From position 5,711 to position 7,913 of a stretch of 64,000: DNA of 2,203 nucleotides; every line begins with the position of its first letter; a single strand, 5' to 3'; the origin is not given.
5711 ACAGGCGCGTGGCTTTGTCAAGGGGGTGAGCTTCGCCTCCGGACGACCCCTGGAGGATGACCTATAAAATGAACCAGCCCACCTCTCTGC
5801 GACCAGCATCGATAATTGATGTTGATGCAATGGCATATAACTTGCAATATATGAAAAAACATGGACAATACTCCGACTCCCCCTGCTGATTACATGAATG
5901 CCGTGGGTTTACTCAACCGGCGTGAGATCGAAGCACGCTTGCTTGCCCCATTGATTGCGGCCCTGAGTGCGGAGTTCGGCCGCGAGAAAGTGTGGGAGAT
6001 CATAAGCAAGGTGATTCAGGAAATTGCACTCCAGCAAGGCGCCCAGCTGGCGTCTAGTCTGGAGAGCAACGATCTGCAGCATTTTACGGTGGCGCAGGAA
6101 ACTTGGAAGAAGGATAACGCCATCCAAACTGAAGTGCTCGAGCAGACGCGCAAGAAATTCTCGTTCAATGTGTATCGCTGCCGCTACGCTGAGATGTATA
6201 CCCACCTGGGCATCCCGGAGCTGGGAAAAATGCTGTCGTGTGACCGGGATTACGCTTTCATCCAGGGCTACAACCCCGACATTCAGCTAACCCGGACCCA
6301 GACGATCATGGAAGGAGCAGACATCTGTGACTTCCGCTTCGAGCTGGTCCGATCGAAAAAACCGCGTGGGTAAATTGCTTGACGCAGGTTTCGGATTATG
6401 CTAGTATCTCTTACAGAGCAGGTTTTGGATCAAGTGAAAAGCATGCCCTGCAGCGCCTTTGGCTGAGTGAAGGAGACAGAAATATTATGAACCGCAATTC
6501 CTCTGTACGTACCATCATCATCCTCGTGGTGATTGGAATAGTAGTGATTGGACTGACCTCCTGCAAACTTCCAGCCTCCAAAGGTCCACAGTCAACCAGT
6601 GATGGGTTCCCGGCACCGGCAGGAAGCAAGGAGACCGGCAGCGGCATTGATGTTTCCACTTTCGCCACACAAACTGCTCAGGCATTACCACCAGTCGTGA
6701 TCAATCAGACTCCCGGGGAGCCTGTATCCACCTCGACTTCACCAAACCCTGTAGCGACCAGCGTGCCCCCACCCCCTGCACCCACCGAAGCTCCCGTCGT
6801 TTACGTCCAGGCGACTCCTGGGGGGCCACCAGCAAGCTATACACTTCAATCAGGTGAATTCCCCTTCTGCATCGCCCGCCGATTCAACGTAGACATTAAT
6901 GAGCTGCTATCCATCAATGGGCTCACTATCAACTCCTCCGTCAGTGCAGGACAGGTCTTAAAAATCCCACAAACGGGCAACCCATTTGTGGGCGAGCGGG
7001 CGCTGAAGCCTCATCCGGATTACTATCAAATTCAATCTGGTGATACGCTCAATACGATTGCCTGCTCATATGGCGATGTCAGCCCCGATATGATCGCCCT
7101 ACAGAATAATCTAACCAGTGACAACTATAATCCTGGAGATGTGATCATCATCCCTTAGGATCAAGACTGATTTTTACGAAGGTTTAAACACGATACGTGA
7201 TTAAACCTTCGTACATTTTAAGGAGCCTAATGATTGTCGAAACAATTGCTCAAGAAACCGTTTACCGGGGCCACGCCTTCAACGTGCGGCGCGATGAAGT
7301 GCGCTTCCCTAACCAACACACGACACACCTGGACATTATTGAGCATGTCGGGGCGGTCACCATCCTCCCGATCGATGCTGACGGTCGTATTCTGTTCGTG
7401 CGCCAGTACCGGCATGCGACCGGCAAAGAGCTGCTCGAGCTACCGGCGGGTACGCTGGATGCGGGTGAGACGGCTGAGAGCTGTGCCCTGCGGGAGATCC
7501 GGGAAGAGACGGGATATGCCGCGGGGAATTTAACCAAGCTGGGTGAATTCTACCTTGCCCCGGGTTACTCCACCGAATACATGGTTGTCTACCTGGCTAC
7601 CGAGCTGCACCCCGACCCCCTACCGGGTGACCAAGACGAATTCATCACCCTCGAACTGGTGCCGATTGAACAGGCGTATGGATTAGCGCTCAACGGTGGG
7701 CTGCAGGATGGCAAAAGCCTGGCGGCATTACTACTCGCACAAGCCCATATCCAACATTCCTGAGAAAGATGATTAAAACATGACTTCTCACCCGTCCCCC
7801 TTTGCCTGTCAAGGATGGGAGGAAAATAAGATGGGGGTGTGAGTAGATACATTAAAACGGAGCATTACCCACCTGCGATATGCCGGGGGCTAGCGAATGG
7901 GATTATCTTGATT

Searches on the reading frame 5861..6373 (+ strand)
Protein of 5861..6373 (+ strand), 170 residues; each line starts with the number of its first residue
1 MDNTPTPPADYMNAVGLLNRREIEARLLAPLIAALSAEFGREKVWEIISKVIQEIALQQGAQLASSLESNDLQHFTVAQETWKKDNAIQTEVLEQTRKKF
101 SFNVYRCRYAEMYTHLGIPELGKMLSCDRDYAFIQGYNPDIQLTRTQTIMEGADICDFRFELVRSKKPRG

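Call 3: search_protein_families(library=pfam, proteins=[window:5861-6373:+], max_evalue=0.01)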
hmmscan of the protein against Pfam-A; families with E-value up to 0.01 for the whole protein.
window:5861-6373:+ (170 aa): 1 family
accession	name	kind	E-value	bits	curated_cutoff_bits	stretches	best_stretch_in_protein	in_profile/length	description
PF14196.11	ATC_hydrolase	-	2.7e-39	135.7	28.1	1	20-160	1-145/145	L-2-amino-thiazoline-4-carboxylic acid hydrolase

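Call 4: search_protein_families(library=padloc, proteins=[window:5861-6373:+], max_evalue=0.01)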
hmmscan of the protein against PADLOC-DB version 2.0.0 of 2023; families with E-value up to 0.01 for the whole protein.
window:5861-6373:+ (170 aa): 0 families

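Call 5: search_protein_families(library=ncbifam, proteins=[window:5861-6373:+], max_evalue=0.01)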
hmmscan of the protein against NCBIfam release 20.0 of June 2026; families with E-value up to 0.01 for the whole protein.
window:5861-6373:+ (170 aa): 0 families

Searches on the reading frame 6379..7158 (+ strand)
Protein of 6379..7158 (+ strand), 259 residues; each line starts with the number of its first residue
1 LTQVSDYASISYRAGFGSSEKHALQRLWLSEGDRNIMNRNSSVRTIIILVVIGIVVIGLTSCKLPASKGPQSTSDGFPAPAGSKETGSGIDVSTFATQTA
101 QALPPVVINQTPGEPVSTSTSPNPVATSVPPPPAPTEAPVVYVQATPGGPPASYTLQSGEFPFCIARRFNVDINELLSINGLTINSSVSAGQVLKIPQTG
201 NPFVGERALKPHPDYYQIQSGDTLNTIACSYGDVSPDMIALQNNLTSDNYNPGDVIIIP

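Call 3: search_protein_families(library=pfam, proteins=[window:6379-7158:+], max_evalue=0.01)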
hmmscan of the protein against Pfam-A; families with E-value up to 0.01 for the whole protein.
window:6379-7158:+ (259 aa): 4 families
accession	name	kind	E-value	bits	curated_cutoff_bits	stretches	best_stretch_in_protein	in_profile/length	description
PF01476.26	LysM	-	2.4e-18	66.3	20.9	2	154-197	1-43/43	LysM domain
PF23473.1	LysM3_LYK4_5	-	2.1e-05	25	29.3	0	153-185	4-36/48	LYK4/5 LysM3 domain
PF23446.1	LysM1_NFP_LYK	-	0.0035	18.6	36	0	165-197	21-54/60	NFP/LYK LysM1 domain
PF23472.1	LysM2_CERK1_LYK3_4_5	-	0.0093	16.3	27.4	0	216-259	8-54/56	LYK3/4/5 LysM2 domain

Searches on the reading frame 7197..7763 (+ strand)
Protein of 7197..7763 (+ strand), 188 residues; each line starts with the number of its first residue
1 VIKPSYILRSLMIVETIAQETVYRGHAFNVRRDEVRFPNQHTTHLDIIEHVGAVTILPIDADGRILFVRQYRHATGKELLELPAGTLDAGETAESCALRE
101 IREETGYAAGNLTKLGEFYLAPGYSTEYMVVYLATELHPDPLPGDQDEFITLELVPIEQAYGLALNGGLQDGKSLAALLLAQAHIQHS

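Call 3: search_protein_families(library=pfam, proteins=[window:7197-7763:+], max_evalue=0.01)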
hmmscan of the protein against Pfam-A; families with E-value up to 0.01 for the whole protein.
window:7197-7763:+ (188 aa): 1 family
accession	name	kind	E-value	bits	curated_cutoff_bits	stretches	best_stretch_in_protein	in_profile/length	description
PF00293.34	NUDIX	-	1e-22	81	21.1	1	52-175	4-131/134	NUDIX domain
